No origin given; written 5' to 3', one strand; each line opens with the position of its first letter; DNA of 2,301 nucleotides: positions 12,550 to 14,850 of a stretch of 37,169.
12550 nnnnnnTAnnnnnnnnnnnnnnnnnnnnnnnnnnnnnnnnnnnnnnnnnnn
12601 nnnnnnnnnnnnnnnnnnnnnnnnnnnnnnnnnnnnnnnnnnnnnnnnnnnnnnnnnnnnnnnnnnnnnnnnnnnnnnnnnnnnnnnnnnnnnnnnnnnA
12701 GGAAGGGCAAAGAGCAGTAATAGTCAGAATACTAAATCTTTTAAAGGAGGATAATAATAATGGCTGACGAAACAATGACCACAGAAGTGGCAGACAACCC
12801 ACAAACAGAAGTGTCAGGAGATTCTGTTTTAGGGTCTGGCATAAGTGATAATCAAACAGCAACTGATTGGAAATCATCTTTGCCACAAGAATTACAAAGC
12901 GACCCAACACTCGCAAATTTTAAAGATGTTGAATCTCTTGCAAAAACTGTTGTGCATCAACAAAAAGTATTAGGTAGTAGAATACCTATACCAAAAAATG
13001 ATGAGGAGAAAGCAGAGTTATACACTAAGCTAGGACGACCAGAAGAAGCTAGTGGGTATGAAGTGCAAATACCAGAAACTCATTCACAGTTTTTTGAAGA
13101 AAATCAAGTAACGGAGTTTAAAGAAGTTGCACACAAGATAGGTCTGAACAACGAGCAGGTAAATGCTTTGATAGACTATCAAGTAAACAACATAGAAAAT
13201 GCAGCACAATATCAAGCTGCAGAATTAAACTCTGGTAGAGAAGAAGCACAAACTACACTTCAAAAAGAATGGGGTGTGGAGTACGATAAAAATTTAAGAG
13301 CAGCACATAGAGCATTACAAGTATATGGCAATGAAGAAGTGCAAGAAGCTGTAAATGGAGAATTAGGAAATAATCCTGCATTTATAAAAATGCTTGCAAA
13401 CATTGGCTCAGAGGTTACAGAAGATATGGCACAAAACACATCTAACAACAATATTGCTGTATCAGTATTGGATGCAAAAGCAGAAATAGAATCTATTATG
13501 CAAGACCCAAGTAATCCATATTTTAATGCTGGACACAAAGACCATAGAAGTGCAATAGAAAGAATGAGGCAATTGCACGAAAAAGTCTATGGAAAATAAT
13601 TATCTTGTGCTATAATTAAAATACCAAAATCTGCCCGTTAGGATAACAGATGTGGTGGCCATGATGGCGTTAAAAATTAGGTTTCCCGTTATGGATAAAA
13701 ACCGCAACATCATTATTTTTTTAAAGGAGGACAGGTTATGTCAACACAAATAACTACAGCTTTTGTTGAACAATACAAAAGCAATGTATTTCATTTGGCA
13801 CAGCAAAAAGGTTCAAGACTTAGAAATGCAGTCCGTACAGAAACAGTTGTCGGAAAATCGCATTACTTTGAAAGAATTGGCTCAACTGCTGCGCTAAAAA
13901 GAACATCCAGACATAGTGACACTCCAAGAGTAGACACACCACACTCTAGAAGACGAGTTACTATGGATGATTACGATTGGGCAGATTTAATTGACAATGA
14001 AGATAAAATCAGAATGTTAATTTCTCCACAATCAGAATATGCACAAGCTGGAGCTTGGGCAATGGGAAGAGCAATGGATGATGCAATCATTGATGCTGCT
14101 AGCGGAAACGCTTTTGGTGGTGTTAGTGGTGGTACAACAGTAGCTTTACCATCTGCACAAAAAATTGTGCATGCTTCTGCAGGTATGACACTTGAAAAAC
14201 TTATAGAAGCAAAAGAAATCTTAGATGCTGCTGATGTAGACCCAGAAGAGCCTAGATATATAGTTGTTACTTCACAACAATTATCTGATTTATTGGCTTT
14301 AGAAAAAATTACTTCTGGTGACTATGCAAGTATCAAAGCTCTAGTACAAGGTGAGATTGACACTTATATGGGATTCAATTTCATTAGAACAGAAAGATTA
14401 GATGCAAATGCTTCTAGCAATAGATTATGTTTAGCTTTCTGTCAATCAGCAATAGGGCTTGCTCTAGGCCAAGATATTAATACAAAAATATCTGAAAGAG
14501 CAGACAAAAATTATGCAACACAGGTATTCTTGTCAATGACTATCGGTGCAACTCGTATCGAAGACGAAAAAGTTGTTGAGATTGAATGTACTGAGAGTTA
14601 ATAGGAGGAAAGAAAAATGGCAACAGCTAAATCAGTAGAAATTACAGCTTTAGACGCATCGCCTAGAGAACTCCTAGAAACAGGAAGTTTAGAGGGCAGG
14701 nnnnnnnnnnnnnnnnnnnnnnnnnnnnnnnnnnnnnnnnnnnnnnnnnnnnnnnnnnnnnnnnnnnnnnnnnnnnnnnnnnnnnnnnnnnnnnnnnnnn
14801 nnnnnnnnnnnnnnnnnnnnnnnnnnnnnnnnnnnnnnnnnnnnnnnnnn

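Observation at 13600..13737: Twin hairpins with covarying stems and a conserved 13/14-nt loop in the leader of the major capsid gene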

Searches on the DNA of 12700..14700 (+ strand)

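Call 6: search_dna_similar(query=window:12700-14700:+, collection=phages, mode=distant, max_rows=30)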
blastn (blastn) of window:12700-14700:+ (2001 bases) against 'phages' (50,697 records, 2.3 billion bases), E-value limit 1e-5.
Records with a match: 21; places in all: 21; records where one place covers at least 80% of the query: 1.
Best place of each record, by identity: 60-80% 21.
By first word of the organism name: Pelagibacter 21.
By host as written in the record: Candidatus Pelagibacter ubique HTCC1062 14; Candidatus Pelagibacter sp. HTCC1062 4; Candidadtus Pelagibacter sp. HTCC1062 1; Candidatus Pelagibacter sp. FZCC0015 1; Candidatus Pelagibacter sp. HTCC7211 1.
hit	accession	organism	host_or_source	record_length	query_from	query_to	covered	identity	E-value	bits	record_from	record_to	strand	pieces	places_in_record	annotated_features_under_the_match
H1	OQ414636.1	Pelagibacter phage EXVC032P Baldr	Candidadtus Pelagibacter sp. HTCC1062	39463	3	1891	91%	71.0%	4e-149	859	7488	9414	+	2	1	major capsid protein | capsid assembly protein | hypothetical protein | ribosome_binding_site (x2)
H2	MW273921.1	Pelagibacter phage HTVC028P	Candidatus Pelagibacter sp. HTCC1062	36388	1026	1878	43%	66.4%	5e-46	192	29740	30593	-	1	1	putative major capsid protein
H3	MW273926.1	Pelagibacter phage HTVC204P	Candidatus Pelagibacter sp. FZCC0015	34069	1023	1880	43%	65.6%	4e-47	196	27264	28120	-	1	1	putative major capsid protein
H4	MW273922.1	Pelagibacter phage HTVC034P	Candidatus Pelagibacter sp. HTCC1062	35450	1178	1910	37%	63.4%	2e-12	81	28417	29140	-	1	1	putative major capsid protein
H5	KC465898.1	Pelagibacter phage HTVC010P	Candidatus Pelagibacter ubique HTCC1062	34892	1185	1910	36%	63.8%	3e-18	100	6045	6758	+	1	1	putative major capsid protein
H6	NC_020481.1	Pelagibacter phage HTVC010P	Candidatus Pelagibacter ubique HTCC1062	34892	1185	1910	36%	63.8%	3e-18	100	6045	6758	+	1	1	major head protein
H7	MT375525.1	Pelagibacter phage Greip EXVC021P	Candidatus Pelagibacter ubique HTCC1062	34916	1038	1731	35%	66.2%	2e-39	170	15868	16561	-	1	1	major capsid protein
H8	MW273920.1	Pelagibacter phage HTVC024P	Candidatus Pelagibacter sp. HTCC1062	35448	1025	1595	29%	66.5%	6e-33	149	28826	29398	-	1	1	putative major capsid protein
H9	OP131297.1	Pelagibacter phage Skadi-3 EXVC103P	Candidatus Pelagibacter ubique HTCC1062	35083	1038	1451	21%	66.9%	2e-26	127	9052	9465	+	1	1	major capsid protein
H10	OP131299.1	Pelagibacter phage Skadi-2 EXVC102P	Candidatus Pelagibacter ubique HTCC1062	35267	1038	1451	21%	66.9%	2e-26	127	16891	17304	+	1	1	major capsid protein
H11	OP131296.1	Pelagibacter phage Skadi-8 EXVC108P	Candidatus Pelagibacter ubique HTCC1062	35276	1038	1451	21%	66.9%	2e-26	127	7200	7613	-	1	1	major capsid protein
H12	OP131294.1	Pelagibacter phage Skadi-6 EXVC106P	Candidatus Pelagibacter ubique HTCC1062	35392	1038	1451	21%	66.7%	8e-25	123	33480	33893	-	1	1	major capsid protein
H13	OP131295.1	Pelagibacter phage Skadi-10 EXVC110P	Candidatus Pelagibacter ubique HTCC1062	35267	1038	1451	21%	66.7%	8e-25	123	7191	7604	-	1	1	major capsid protein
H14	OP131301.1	Pelagibacter phage Skadi-4 EXVC104P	Candidatus Pelagibacter ubique HTCC1062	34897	1038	1451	21%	66.7%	8e-25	123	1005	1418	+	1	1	major capsid protein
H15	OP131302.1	Pelagibacter phage Skadi-1 EXVC101P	Candidatus Pelagibacter ubique HTCC1062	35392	1038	1451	21%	66.7%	8e-25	123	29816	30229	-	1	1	major capsid protein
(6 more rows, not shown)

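Call 7: get_annotated_region(hit=H1, flank=1500)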
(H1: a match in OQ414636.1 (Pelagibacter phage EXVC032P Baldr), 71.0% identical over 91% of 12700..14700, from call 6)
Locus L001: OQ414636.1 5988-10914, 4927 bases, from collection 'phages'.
description: Pelagibacter phage EXVC032P Baldr, complete genome.
organism: Pelagibacter phage EXVC032P Baldr (NCBI taxid 3029571)
taxonomy: Viruses; Duplodnaviria; Heunggongvirae; Uroviricota; Caudoviricetes
host: Candidadtus Pelagibacter sp. HTCC1062; source: BATS near Bermuda; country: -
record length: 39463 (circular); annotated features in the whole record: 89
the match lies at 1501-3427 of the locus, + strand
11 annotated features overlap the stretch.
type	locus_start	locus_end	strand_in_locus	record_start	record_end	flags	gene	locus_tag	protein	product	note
CDS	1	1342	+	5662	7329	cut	-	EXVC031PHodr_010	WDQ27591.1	head-tail connector protein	CPT_C6N2_1062_C8_B_0.3_0000000_vscat_2__len_394 63__circular_010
CDS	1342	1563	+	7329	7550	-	-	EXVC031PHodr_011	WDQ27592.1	hypothetical protein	CPT_C6N2_1062_C8_B_0.3_0000000_vscat_2__len_394 63__circular_011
regulatory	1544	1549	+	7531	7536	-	-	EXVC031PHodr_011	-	ribosome_binding_site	-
CDS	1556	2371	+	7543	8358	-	-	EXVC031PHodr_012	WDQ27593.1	capsid assembly protein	CPT_C6N2_1062_C8_B_0.3_0000000_vscat_2__len_394 63__circular_012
regulatory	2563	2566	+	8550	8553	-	-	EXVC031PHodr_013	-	ribosome_binding_site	-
CDS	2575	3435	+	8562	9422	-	-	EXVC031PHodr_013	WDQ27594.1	major capsid protein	CPT_C6N2_1062_C8_B_0.3_0000000_vscat_2__len_394 63__circular_013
regulatory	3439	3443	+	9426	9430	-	-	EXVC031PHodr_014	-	ribosome_binding_site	-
CDS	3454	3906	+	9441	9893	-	-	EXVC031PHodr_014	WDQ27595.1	TonB-dependent receptor domain repeat protein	CPT_C6N2_1062_C8_B_0.3_0000000_vscat_2__len_394 63__circular_014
CDS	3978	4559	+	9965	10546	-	-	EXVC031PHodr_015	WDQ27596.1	tail tubular protein A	CPT_C6N2_1062_C8_B_0.3_0000000_vscat_2__len_394 63__circular_015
regulatory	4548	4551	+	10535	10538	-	-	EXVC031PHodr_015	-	ribosome_binding_site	-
CDS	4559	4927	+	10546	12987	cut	-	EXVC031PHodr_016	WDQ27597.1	putative tail tubular protein B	CPT_C6N2_1062_C8_B_0.3_0000000_vscat_2__len_394 63__circular_016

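Call 11: search_rna_families(source=window, start=13580, end=13760, threshold=evalue, max_evalue=10, show_alignments=3)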
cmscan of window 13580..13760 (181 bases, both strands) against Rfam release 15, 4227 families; matches with E-value up to 10: 2.
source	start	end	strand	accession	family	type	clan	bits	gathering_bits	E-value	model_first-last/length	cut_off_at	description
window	13653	13736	+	RF00421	SNORA32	Gene; snRNA; snoRNA; HACA-box;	-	14.7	60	6.1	1-121/121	no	Small nucleolar RNA SNORA32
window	13694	13760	+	RF02160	PART1_2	Gene; lncRNA;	-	7.4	55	4.1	175-249/249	no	Prostate androgen-regulated transcript 1 conserved region 2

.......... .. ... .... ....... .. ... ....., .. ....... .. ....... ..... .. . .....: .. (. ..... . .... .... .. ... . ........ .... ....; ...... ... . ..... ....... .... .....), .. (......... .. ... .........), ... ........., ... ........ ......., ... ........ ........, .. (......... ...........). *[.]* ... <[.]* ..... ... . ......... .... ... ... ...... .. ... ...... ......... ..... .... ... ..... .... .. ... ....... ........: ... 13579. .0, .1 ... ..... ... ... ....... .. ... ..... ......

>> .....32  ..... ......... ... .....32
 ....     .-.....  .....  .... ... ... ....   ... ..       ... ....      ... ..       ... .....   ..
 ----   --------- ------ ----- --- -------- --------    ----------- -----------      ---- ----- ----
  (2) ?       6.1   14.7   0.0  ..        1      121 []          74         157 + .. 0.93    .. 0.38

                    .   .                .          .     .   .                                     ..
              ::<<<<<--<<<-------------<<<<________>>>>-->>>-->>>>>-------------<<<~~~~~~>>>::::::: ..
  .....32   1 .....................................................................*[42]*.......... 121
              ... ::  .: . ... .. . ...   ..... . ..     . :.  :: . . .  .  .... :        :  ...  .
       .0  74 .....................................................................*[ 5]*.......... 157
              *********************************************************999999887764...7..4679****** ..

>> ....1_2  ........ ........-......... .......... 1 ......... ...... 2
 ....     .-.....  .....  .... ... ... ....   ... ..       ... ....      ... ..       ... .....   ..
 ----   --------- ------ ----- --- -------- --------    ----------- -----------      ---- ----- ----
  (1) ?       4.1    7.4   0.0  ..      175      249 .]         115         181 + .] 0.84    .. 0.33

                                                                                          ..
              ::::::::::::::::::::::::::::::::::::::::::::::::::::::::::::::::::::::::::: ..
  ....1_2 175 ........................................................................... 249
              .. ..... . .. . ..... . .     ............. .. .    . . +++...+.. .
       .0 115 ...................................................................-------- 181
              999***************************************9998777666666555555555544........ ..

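Call 21: get_annotated_region(hit=H6, flank=1500)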
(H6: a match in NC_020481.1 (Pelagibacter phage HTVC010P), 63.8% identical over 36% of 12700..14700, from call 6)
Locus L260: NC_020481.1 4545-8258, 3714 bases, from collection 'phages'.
description: Pelagibacter phage HTVC010P, complete genome.
organism: Pelagibacter phage HTVC010P (NCBI taxid 1283077)
taxonomy: Viruses; Duplodnaviria; Heunggongvirae; Uroviricota; Caudoviricetes
host: Candidatus Pelagibacter ubique HTCC1062; source: -; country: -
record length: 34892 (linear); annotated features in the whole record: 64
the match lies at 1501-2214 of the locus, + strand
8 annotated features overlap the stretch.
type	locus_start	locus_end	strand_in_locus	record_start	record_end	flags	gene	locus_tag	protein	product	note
CDS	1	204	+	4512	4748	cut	-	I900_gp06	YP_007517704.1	hypothetical protein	-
CDS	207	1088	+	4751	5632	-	-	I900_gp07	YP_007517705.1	hypothetical protein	-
CDS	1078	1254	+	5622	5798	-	-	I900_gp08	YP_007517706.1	hypothetical protein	-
CDS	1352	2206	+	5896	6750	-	-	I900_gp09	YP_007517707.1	major head protein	structural protein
CDS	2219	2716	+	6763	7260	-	-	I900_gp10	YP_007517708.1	hypothetical protein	-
CDS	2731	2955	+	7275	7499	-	-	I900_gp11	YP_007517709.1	hypothetical protein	-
CDS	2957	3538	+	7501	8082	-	-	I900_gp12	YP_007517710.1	tail protein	-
CDS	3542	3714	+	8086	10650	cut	-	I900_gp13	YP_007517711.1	tail protein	-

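Call 22: get_annotated_region(hit=H2, flank=1500)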
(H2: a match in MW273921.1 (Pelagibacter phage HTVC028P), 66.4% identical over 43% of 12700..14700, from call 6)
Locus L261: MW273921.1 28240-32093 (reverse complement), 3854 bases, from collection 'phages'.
description: Pelagibacter phage HTVC028P, complete genome.
organism: Pelagibacter phage HTVC028P (NCBI taxid 2796519)
taxonomy: Viruses; Duplodnaviria; Heunggongvirae; Uroviricota; Caudoviricetes
host: Candidatus Pelagibacter sp. HTCC1062; source: seawater; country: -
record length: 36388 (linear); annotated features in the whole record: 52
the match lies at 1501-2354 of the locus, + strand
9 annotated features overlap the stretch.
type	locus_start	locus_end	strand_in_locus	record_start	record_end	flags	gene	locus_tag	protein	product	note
CDS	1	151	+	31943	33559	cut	-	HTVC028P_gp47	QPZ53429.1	head-tail connector protein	-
CDS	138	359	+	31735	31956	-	-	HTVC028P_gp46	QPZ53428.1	hypothetical protein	-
CDS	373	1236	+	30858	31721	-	-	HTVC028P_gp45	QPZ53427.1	putative capsid assembly protein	-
CDS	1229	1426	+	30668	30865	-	-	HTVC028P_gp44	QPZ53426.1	hypothetical protein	-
CDS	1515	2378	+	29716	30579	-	-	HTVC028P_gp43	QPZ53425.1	putative major capsid protein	-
CDS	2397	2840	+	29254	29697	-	-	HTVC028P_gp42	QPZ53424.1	hypothetical protein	-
CDS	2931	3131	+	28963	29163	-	-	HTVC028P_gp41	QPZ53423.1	hypothetical protein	-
CDS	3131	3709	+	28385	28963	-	-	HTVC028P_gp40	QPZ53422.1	putative tail tubular A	-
CDS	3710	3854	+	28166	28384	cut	-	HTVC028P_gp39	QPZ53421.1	hypothetical protein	-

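Call 23: get_annotated_region(hit=H7, flank=1500)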
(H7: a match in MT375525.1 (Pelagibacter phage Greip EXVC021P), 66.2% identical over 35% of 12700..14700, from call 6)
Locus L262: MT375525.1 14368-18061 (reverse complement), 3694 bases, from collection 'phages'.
description: Pelagibacter phage Greip EXVC021P, complete genome.
organism: Pelagibacter phage Greip EXVC021P (NCBI taxid 2736229)
taxonomy: Viruses; Duplodnaviria; Heunggongvirae; Uroviricota; Caudoviricetes
host: Candidatus Pelagibacter ubique HTCC1062; source: -; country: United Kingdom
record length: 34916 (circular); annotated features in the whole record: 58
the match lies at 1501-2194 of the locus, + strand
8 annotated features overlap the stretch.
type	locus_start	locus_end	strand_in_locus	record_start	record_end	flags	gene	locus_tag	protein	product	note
CDS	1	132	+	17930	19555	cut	-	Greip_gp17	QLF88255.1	head-tail connector protein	-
CDS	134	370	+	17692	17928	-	-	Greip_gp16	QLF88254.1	hypothetical protein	-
CDS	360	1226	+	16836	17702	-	-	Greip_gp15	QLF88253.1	capsid assembly protein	-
CDS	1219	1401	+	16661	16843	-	-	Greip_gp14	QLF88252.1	hypothetical protein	-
CDS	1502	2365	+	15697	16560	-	-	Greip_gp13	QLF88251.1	major capsid protein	-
CDS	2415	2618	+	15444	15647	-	-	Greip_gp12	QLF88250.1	hypothetical protein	-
CDS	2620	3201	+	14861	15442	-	-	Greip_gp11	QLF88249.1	tail tubular protein A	-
CDS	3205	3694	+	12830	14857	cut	-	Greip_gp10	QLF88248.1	tail tubular protein B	-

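Call 24: get_annotated_region(hit=H9, flank=1500)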
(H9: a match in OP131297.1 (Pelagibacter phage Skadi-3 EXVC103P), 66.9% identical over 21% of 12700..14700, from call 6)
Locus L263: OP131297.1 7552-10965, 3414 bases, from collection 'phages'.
description: Pelagibacter phage Skadi-3 EXVC103P, complete genome.
organism: Pelagibacter phage Skadi-3 EXVC103P (NCBI taxid 2971101)
taxonomy: Viruses; Duplodnaviria; Heunggongvirae; Uroviricota; Caudoviricetes
host: Candidatus Pelagibacter ubique HTCC1062; source: surface seawater; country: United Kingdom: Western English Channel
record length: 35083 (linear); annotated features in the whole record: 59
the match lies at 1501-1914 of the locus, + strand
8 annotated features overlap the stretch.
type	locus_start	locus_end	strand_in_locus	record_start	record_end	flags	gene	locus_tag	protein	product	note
CDS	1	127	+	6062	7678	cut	-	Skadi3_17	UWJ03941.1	head-tail connector/portal protein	-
CDS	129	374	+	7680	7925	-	-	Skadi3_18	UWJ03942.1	hypothetical protein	-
CDS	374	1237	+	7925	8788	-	-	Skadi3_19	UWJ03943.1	putative protease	-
CDS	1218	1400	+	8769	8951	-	-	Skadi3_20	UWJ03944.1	tetratricopeptide repeat domain protein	-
CDS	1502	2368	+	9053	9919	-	-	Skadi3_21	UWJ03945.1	major capsid protein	-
CDS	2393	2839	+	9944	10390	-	-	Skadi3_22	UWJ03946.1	TonB-dependent receptor domain protein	-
CDS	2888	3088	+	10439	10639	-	-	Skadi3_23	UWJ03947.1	hypothetical protein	-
CDS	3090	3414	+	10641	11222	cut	-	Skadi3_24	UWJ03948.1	tail tube A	-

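Call 64: search_rna_families(sources=[L260, L262, L271, L272, L273, L274, L275, L276, L277, L278, L279, L280, L032, L064], threshold=evalue, max_evalue=1)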
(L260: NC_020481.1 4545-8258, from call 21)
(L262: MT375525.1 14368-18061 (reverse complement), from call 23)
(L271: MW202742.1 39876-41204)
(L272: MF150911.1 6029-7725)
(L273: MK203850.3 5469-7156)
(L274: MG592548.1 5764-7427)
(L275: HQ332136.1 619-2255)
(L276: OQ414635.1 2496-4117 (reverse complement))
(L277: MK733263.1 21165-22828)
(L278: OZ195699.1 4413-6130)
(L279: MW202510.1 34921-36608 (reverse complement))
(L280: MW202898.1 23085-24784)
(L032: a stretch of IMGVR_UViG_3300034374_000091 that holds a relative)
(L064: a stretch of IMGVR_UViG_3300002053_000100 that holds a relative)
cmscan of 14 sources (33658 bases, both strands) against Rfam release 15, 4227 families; matches with E-value up to 1: 0.
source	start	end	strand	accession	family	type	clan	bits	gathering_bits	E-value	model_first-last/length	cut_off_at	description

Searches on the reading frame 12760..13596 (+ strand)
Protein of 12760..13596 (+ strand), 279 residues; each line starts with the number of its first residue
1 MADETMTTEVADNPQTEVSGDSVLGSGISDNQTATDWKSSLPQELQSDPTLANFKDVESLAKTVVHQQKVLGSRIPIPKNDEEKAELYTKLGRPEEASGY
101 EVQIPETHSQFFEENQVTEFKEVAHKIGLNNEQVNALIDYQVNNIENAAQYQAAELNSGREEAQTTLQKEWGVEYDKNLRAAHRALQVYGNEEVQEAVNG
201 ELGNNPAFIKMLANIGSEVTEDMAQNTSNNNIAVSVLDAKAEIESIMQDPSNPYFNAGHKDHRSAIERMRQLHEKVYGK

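Call 66: search_protein_families(library=phrogs, proteins=[window:12760-13596:+], max_evalue=0.001)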
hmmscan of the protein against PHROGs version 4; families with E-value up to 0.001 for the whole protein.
window:12760-13596:+ (279 aa): 3 families
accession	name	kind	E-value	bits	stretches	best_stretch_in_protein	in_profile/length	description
phrog_3742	-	unknown function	2e-51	176.6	1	7-277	18-286/287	-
phrog_458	-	other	2.9e-20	74.3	1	71-230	66-229/246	protease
phrog_30010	-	unknown function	3.7e-06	27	1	69-224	25-179/517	-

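Call 67: search_protein_families(library=pfam, proteins=[window:12760-13596:+], max_evalue=0.01)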
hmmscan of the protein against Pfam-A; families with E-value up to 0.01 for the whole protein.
window:12760-13596:+ (279 aa): 0 families
